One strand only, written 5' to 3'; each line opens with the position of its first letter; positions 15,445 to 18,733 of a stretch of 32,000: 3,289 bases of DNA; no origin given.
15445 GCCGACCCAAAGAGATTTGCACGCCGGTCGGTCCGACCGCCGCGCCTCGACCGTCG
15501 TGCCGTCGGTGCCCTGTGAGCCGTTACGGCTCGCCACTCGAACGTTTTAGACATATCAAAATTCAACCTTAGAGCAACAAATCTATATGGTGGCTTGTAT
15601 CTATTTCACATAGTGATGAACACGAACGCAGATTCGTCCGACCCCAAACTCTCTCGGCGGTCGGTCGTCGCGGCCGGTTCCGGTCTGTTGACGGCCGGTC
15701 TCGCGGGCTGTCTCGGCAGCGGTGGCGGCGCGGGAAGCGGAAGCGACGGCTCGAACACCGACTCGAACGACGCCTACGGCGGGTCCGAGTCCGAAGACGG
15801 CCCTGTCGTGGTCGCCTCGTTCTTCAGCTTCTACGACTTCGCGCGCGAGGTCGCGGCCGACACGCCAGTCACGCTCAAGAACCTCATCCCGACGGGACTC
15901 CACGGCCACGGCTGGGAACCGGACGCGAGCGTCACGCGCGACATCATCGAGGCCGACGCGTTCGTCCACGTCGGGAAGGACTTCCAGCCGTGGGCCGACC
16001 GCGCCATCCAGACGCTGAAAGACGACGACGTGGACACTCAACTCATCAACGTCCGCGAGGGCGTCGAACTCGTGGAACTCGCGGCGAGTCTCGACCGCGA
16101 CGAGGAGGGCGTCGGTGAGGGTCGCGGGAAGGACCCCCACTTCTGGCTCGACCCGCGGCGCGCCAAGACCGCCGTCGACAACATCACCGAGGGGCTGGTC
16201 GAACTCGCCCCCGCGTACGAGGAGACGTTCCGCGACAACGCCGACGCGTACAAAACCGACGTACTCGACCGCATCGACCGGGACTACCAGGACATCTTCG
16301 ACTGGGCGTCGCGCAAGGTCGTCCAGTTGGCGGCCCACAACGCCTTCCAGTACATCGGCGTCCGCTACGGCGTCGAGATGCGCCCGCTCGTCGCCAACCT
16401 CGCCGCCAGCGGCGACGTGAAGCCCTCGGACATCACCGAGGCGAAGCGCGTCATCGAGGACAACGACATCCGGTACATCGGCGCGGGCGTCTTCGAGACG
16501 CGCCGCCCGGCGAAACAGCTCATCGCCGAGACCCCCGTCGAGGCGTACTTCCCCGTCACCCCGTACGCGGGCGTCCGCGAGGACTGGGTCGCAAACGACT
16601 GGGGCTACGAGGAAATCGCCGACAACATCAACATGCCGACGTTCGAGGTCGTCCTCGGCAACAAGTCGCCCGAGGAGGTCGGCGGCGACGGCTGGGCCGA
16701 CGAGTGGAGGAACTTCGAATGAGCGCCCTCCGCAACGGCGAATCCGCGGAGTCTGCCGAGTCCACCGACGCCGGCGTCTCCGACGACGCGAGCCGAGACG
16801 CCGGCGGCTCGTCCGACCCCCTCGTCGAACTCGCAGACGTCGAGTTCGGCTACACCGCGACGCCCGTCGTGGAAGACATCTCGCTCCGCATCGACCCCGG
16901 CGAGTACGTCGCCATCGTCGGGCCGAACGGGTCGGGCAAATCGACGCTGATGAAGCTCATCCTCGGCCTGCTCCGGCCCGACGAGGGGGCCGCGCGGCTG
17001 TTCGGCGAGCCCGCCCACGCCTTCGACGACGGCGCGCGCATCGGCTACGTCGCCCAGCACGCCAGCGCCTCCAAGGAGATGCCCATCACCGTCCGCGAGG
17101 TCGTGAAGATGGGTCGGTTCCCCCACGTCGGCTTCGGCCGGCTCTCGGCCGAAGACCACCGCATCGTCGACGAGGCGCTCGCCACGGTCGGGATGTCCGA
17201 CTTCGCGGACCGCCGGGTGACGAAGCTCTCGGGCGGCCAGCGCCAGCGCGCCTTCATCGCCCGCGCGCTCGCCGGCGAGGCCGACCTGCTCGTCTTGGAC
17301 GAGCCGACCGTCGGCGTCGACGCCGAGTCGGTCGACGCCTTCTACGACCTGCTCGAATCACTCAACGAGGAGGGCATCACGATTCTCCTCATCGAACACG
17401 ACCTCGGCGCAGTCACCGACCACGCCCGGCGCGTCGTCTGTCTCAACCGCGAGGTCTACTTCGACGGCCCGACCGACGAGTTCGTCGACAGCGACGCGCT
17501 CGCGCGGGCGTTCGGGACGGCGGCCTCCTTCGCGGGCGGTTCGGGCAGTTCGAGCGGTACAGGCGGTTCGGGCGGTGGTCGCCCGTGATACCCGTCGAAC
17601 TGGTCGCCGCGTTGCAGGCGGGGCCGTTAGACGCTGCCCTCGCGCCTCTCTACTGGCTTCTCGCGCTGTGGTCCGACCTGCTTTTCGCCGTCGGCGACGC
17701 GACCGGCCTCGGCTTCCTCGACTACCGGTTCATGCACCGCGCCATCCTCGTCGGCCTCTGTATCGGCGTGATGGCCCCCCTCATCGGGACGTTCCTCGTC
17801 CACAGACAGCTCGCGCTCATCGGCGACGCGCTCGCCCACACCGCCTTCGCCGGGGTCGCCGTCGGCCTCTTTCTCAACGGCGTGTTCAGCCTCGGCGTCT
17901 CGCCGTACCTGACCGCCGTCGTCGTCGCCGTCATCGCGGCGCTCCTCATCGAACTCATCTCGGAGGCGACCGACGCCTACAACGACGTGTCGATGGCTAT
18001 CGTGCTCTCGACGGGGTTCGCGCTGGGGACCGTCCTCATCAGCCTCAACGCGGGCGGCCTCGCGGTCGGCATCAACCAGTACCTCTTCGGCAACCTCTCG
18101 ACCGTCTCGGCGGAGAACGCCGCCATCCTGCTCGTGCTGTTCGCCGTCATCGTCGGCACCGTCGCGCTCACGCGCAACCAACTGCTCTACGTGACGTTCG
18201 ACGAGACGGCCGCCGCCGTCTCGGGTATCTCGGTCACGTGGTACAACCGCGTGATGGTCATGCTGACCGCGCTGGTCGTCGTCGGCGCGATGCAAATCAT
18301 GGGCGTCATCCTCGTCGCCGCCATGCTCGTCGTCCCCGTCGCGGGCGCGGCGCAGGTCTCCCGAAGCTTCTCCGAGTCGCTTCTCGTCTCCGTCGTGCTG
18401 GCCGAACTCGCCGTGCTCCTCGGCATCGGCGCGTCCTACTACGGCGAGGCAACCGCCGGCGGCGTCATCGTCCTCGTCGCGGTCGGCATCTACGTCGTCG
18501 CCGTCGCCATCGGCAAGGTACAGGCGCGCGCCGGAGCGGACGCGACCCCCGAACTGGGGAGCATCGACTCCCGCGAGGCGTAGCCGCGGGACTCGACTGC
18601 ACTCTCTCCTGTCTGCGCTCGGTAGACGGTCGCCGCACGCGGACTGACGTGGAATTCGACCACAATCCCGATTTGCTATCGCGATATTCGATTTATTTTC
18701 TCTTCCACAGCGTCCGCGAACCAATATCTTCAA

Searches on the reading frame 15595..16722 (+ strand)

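Call 49: search_protein_families(library=pfam, proteins=[window:15595-16722:+], max_evalue=0.001)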
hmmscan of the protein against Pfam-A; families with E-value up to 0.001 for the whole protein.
window:15595-16722:+ (375 aa): 1 family
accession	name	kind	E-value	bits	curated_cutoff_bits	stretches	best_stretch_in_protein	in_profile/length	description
PF01297.22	ZnuA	-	9.9e-46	156.8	29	1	72-314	1-231/263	Zinc-uptake complex component A periplasmic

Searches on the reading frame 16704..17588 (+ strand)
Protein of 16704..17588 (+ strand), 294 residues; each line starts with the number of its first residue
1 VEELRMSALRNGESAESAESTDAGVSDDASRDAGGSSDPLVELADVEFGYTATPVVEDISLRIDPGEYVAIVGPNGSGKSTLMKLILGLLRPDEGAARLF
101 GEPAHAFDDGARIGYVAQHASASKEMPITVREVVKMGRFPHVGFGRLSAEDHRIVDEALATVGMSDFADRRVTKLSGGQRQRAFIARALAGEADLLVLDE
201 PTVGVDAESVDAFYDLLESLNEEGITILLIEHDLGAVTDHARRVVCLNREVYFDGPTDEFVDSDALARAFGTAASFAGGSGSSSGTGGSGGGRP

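Call 49: search_protein_families(library=pfam, proteins=[window:16704-17588:+], max_evalue=0.001)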
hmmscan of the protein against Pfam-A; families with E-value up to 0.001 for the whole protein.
window:16704-17588:+ (294 aa): 5 families
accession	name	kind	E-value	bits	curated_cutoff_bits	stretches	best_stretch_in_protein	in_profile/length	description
PF00005.33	ABC_tran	-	2.7e-34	119.2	25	1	57-202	2-136/137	ABC transporter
PF13304.12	AAA_21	-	3.9e-11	44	27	1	70-92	3-25/304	AAA domain, putative AbiEii toxin, Type IV TA system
PF02463.25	SMC_N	-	1.5e-05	25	40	1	68-232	26-197/220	RecF/RecN/SMC N terminal domain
PF13555.12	AAA_29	-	2.9e-05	24.2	27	1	61-94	17-50/61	P-loop containing region of AAA domain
PF09818.15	ABC_ATPase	-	0.00079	19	23.2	0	176-247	159-246/283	P-loop domain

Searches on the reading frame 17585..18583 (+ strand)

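Call 49: search_protein_families(library=pfam, proteins=[window:17585-18583:+], max_evalue=0.001)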
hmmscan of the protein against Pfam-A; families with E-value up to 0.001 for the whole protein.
window:17585-18583:+ (332 aa): 2 families
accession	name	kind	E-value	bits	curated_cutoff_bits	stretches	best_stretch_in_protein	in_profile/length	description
PF00950.22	ABC-3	-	3.6e-59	200.8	20.1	1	47-308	2-256/258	ABC 3 transport family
PF01032.23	FecCD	-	2.3e-05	24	26.5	1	86-280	82-278/311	FecCD transport family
